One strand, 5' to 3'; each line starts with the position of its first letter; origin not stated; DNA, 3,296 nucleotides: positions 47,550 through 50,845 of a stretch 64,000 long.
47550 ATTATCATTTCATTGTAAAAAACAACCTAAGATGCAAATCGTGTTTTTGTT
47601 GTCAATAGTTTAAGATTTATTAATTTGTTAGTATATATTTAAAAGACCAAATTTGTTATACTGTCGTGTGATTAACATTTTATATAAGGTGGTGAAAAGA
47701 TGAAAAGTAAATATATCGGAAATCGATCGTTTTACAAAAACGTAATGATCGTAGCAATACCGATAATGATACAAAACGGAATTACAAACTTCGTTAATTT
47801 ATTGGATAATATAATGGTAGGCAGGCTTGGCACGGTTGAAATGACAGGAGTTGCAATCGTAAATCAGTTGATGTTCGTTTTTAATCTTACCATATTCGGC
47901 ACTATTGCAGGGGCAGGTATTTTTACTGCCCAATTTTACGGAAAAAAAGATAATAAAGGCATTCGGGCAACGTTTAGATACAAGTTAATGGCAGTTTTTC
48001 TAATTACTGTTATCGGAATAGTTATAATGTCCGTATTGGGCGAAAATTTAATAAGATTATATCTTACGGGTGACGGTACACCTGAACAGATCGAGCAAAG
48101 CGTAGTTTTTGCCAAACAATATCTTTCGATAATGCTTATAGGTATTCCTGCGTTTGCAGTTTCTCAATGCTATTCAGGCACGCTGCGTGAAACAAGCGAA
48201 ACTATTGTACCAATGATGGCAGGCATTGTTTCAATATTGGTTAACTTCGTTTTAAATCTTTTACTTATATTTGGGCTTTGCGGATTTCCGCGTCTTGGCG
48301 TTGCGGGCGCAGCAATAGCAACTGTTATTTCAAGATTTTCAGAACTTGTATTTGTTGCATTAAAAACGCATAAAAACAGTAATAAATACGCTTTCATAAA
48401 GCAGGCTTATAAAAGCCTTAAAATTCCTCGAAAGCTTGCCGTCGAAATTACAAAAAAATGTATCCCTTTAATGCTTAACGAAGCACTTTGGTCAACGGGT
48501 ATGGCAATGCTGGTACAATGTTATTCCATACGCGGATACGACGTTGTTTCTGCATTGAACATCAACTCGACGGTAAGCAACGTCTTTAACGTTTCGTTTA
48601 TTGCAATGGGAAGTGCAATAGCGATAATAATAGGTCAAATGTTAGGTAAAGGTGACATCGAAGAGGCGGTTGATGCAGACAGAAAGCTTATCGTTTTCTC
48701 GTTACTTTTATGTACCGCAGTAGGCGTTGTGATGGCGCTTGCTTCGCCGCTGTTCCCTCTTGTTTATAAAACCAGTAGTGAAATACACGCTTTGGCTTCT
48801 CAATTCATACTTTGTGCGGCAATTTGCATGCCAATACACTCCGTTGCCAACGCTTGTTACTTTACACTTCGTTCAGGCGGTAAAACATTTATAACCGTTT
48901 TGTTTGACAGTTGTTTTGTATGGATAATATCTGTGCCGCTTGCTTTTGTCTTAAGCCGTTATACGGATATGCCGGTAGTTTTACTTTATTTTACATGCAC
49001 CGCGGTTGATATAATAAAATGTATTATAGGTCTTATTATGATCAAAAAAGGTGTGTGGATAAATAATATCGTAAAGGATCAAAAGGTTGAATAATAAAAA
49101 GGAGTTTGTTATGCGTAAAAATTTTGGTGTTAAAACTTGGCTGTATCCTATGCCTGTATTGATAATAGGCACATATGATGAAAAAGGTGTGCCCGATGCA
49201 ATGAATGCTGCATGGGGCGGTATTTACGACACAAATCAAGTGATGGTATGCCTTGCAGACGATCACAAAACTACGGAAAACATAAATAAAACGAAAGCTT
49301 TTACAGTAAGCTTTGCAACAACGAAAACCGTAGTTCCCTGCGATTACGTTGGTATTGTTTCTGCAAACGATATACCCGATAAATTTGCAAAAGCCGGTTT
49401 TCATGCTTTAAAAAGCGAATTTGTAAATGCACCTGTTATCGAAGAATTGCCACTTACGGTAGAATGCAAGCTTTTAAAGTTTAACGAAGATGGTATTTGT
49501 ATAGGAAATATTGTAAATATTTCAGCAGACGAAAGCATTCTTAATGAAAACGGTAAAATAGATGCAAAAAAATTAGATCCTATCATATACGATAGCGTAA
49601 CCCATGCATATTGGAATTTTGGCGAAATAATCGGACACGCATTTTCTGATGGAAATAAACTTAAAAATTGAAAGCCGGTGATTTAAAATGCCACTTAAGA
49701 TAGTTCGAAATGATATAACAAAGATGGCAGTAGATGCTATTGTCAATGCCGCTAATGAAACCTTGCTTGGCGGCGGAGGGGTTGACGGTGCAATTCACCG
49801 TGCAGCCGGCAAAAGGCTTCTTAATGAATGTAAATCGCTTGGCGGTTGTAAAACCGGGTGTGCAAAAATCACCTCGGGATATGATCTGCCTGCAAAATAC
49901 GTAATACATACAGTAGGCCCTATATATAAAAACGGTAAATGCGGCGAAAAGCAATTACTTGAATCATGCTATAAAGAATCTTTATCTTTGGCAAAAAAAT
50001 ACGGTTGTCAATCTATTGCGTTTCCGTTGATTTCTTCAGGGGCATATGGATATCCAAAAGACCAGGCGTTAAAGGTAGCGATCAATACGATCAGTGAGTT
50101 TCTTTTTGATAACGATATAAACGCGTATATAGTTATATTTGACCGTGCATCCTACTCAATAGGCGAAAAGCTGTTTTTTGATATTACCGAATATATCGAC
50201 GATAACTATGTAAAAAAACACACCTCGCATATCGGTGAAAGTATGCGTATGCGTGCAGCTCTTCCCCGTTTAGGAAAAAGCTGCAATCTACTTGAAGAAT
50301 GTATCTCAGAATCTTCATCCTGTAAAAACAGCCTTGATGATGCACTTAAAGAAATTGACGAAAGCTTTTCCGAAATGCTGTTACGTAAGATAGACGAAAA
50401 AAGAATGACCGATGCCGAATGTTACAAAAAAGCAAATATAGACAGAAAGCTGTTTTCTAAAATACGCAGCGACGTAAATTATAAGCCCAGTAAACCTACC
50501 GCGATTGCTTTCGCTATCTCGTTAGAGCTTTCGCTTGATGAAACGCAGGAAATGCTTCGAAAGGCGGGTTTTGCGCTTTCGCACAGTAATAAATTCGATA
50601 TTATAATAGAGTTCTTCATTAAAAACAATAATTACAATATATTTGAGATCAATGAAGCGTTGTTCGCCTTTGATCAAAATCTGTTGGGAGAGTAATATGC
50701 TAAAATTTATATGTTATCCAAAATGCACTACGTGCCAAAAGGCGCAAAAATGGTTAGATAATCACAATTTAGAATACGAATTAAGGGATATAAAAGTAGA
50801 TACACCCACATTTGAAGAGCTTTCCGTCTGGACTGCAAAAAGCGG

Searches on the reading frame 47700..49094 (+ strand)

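Call 11: search_protein_families(library=pfam, proteins=[window:47700-49094:+], max_evalue=0.001)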
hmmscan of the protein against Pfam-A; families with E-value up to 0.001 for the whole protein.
window:47700-49094:+ (464 aa): 1 family
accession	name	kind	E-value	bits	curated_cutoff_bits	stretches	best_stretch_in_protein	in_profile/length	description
PF01554.23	MatE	-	1.1e-45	155.6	24.9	2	21-187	1-160/161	MatE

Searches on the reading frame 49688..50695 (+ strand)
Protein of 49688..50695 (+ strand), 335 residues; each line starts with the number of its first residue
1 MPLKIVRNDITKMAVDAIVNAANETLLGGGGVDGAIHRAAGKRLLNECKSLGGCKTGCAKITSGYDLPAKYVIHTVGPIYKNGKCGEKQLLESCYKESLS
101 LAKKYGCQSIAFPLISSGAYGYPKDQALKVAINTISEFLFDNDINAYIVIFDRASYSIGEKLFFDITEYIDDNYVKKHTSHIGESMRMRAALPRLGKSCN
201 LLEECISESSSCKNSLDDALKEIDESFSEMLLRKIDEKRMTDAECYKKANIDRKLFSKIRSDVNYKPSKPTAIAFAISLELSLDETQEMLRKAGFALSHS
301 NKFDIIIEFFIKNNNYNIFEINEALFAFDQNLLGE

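Call 73: search_protein_families(library=pfam, proteins=[window:49688-50695:+], max_evalue=0.0001)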
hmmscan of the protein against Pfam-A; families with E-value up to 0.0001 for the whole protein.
window:49688-50695:+ (335 aa): 1 family
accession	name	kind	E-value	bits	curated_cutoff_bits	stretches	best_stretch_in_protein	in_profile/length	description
PF01661.27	Macro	-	6.9e-47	158.7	22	1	19-131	1-118/118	Macro domain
